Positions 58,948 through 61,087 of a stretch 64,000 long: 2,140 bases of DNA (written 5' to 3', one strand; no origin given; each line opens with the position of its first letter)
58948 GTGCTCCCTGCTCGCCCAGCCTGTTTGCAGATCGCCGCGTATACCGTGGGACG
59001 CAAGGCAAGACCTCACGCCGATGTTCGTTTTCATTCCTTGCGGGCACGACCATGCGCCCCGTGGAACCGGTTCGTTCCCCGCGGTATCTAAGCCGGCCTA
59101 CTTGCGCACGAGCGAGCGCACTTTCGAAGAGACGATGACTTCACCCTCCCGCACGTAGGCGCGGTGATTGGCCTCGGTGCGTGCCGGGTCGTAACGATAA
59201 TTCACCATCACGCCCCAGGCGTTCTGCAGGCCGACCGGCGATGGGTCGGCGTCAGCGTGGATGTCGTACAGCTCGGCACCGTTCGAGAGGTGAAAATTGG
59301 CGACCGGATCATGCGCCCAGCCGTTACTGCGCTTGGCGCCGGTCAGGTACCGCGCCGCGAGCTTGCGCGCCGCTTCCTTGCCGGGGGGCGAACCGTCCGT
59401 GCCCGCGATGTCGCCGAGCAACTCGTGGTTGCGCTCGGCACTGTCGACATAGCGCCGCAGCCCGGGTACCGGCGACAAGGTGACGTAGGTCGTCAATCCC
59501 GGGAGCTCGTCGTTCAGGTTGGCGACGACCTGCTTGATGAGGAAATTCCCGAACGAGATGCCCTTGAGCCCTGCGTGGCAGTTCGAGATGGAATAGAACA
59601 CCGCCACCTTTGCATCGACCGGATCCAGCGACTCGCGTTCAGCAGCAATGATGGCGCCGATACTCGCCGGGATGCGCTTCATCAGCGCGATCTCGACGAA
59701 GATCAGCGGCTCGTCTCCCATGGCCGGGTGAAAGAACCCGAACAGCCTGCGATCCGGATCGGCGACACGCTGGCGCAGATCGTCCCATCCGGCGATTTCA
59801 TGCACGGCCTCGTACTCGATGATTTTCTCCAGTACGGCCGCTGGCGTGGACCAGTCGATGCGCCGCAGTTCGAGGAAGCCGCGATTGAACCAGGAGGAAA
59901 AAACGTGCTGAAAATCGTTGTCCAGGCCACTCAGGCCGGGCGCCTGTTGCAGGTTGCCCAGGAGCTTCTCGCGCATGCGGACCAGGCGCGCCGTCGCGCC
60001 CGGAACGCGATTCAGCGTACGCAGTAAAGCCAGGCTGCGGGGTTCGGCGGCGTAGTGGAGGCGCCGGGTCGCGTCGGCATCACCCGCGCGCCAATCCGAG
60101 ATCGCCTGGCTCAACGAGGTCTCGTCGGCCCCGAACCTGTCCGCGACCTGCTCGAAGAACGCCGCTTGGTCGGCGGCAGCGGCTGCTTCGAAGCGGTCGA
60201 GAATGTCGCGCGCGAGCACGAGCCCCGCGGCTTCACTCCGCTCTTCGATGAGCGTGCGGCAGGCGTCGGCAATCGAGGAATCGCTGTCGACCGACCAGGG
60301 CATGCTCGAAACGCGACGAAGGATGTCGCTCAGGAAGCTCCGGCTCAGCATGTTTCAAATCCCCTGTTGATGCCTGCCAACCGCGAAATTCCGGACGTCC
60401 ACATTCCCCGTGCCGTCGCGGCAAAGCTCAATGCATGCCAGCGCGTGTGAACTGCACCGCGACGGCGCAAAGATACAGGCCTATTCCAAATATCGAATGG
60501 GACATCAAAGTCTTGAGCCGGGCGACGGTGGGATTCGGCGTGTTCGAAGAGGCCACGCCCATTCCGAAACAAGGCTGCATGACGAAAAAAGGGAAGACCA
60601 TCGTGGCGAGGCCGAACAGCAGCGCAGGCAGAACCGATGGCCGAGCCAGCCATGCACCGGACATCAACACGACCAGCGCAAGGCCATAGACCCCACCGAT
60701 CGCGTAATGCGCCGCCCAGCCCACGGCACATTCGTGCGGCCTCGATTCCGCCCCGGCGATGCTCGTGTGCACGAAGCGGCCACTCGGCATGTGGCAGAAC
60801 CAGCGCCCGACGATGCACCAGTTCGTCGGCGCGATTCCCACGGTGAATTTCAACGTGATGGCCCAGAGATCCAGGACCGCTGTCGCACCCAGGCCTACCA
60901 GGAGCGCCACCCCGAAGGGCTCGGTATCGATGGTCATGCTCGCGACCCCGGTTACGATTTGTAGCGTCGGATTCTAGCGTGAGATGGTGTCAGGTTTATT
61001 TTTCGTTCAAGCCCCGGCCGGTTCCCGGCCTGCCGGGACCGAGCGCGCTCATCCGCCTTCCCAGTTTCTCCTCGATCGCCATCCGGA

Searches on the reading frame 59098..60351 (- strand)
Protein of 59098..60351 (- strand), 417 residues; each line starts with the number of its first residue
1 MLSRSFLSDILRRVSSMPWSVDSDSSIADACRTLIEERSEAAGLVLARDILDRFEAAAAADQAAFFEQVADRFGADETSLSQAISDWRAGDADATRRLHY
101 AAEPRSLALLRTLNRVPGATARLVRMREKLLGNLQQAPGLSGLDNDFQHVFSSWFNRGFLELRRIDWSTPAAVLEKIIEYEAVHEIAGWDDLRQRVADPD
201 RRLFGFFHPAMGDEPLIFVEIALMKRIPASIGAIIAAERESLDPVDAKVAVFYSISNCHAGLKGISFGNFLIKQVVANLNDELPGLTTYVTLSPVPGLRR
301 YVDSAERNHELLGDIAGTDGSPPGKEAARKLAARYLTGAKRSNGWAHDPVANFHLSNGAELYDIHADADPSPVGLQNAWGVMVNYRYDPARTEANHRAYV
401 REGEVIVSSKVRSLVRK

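Call 4: search_protein_families(library=pfam, proteins=[window:59098-60351:-], max_evalue=1)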
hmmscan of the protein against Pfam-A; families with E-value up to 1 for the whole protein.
window:59098-60351:- (417 aa): 4 families
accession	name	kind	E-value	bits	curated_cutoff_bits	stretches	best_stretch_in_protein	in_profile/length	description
PF05292.17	MCD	-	4.1e-89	299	23.2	2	158-312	1-154/253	Malonyl-CoA decarboxylase C-terminal domain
PF17408.7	MCD_N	-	1.6e-23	83.1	22.4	1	73-155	1-85/85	Malonyl-CoA decarboxylase N-terminal domain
PF08080.17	zf-RNPHF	-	0.21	11.8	22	1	70-95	3-28/36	RNPHF zinc finger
PF01963.22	TraB_PrgY_gumN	-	0.24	11.7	26.8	1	36-96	137-197/263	TraB/PrgY/gumN family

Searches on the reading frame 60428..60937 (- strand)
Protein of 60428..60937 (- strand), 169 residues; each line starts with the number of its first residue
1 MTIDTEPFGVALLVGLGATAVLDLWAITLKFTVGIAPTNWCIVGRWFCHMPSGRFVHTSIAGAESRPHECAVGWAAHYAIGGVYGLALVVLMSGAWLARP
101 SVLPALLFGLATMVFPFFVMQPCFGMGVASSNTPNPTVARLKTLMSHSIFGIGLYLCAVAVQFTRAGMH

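Call 4: search_protein_families(library=pfam, proteins=[window:60428-60937:-], max_evalue=1)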
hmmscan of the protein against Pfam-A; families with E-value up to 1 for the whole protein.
window:60428-60937:- (169 aa): 1 family
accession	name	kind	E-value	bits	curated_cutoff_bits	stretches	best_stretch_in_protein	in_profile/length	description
PF11158.13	DUF2938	-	4.5e-55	185.8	31.4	1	13-159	2-148/150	Protein of unknown function (DUF2938)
